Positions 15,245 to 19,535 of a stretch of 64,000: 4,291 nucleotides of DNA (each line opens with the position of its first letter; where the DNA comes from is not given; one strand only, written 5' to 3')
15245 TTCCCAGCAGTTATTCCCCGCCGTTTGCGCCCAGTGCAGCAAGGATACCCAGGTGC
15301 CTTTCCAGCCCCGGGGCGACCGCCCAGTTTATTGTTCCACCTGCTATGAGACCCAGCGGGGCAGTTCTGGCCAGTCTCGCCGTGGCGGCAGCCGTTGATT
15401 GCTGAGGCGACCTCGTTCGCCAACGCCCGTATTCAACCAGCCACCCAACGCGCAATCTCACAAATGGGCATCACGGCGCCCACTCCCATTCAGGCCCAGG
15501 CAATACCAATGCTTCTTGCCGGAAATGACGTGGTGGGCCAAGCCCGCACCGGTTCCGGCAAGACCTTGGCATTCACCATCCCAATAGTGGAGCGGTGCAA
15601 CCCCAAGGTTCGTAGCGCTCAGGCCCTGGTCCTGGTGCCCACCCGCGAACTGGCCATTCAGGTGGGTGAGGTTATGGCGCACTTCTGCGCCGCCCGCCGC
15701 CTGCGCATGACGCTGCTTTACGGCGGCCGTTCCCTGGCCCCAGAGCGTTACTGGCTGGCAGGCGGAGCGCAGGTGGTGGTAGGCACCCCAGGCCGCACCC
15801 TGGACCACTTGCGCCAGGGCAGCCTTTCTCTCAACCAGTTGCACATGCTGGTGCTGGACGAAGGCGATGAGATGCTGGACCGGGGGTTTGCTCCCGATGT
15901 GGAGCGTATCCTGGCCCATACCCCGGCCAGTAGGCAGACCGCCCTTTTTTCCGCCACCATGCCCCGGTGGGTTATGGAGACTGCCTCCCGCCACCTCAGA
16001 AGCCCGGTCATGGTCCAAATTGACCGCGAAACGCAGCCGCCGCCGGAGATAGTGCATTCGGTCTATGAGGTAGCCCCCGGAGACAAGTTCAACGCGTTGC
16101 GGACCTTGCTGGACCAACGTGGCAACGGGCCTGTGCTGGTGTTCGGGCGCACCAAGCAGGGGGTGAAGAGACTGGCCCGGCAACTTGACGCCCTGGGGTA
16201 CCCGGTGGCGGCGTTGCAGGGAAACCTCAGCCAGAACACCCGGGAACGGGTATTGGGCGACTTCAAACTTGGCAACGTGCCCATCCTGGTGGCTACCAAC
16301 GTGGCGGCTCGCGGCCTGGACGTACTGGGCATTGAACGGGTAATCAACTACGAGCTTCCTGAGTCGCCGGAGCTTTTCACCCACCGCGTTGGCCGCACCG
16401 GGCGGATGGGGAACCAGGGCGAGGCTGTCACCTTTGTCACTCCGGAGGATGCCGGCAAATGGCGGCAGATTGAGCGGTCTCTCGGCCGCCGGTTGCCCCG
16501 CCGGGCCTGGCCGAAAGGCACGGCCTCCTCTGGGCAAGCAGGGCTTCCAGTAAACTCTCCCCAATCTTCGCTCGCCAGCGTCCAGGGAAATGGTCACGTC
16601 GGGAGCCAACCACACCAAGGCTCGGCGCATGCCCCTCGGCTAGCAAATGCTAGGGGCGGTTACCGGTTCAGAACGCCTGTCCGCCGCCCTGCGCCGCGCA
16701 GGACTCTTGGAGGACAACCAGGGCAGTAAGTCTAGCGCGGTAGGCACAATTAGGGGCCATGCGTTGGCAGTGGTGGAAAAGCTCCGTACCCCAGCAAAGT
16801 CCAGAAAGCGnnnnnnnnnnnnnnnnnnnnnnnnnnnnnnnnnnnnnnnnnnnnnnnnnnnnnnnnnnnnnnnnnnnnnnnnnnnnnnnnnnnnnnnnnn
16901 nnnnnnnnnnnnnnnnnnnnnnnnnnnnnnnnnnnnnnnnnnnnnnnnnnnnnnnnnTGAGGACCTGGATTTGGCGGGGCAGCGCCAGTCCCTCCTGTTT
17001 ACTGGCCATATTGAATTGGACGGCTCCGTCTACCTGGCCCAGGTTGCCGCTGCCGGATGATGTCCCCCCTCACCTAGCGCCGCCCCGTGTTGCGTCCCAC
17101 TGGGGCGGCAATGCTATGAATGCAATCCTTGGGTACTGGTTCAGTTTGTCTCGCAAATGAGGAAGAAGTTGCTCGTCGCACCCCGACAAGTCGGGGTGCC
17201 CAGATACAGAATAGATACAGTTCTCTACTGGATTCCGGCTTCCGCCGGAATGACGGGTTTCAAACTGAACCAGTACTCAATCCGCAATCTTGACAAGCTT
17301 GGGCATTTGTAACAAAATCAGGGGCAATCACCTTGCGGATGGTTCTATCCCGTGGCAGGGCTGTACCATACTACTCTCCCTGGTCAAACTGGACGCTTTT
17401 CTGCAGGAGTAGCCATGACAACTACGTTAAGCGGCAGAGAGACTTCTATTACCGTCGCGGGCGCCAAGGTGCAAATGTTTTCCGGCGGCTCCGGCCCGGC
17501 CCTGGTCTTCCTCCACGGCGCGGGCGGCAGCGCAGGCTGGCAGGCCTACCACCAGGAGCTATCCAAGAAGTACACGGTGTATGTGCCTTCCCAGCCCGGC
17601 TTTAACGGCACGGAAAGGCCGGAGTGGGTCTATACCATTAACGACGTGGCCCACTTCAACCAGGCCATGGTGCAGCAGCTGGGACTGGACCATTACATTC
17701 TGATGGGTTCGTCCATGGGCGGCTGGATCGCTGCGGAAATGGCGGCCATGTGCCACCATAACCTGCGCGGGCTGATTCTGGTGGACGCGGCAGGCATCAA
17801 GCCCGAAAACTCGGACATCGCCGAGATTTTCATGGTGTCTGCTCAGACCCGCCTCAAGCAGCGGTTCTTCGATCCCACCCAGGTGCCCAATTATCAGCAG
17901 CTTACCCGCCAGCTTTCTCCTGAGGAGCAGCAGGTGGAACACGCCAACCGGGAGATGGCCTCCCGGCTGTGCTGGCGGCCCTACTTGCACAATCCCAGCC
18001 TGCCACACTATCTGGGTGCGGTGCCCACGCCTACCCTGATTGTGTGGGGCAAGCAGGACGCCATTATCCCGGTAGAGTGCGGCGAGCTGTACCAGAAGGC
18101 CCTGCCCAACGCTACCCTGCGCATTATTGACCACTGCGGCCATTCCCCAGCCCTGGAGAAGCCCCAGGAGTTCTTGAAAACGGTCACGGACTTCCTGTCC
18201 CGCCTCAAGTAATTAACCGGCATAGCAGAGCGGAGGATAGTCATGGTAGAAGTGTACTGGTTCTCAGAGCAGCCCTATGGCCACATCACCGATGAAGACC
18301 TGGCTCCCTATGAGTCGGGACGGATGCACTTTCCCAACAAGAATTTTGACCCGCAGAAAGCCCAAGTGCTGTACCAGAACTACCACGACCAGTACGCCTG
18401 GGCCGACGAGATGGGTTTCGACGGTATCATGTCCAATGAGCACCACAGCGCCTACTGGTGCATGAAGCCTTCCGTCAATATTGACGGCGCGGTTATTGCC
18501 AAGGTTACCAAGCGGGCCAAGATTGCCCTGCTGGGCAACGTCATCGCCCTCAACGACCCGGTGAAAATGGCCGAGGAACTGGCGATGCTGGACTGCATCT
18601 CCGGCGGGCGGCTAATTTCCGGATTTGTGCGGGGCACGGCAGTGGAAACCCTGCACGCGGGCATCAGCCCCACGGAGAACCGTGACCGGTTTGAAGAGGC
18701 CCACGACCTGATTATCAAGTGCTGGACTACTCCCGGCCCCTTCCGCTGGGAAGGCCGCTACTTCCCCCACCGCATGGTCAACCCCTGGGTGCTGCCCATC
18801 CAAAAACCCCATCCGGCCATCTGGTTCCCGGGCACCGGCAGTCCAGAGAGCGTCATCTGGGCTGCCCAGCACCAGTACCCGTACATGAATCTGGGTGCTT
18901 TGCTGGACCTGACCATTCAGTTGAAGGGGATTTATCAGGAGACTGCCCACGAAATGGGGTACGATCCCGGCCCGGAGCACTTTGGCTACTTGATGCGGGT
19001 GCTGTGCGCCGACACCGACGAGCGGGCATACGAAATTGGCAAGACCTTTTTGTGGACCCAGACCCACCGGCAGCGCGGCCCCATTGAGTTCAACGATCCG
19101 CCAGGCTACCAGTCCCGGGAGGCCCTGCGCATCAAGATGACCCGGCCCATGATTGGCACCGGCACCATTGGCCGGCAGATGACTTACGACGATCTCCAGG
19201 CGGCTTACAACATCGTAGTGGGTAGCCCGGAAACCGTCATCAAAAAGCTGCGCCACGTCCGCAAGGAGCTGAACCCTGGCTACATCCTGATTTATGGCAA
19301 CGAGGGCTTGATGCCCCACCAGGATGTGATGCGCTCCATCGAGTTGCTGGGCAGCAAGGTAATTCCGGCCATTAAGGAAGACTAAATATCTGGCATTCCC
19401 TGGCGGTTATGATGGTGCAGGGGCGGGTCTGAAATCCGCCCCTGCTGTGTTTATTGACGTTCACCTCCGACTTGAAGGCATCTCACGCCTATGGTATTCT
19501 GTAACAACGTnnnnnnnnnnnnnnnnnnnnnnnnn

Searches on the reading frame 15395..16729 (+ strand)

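Call 43: search_protein_families(library=pfam, proteins=[window:15395-16729:+], max_evalue=0.00001)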
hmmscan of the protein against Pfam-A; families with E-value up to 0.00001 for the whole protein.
window:15395-16729:+ (444 aa): 3 families
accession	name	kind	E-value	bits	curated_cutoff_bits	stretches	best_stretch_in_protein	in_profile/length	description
PF00270.35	DEAD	-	8.1e-48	162.7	26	1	30-195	1-166/167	DEAD/DEAH box helicase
PF00271.37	Helicase_C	-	5.9e-28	97.8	23.5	1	230-339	1-110/110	Helicase conserved C-terminal domain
PF04851.21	ResIII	-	4.8e-06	27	22.5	1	44-189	24-162/164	Type III restriction enzyme, res subunit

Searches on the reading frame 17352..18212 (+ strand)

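Call 43: search_protein_families(library=pfam, proteins=[window:17352-18212:+], max_evalue=0.00001)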
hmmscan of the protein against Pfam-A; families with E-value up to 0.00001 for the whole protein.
window:17352-18212:+ (286 aa): 4 families
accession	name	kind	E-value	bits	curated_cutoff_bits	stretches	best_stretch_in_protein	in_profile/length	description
PF00561.26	Abhydrolase_1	-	1.9e-27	96.9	25.8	2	49-153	1-103/245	alpha/beta hydrolase fold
PF12697.13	Abhydrolase_6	-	5.3e-25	89.8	26.3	1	51-275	1-215/217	Alpha/beta hydrolase family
PF12146.15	Hydrolase_4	-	4.3e-14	52.8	27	1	50-270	6-238/239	Serine aminopeptidase, S33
PF02230.22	Abhydrolase_2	-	5.4e-06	26.8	23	0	217-284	146-215/217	Phospholipase/Carboxylesterase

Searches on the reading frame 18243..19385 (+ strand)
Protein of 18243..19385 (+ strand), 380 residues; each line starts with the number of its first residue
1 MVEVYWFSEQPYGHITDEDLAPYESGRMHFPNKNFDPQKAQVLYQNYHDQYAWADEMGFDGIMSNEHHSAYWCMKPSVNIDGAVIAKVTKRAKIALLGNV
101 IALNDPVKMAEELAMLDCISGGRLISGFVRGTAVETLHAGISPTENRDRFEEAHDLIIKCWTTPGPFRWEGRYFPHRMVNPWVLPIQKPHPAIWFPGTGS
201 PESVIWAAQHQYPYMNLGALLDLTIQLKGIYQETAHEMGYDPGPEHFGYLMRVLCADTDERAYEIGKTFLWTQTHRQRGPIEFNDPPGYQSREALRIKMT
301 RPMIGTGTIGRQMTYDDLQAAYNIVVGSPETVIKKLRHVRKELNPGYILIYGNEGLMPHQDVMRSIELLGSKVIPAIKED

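Call 43: search_protein_families(library=pfam, proteins=[window:18243-19385:+], max_evalue=0.00001)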
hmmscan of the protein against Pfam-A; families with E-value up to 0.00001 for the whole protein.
window:18243-19385:+ (380 aa): 1 family
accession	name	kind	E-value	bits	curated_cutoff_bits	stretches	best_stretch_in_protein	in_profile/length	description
PF00296.26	Bac_luciferase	-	3.6e-35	122.2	27.9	1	39-340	16-308/314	Luciferase-like monooxygenase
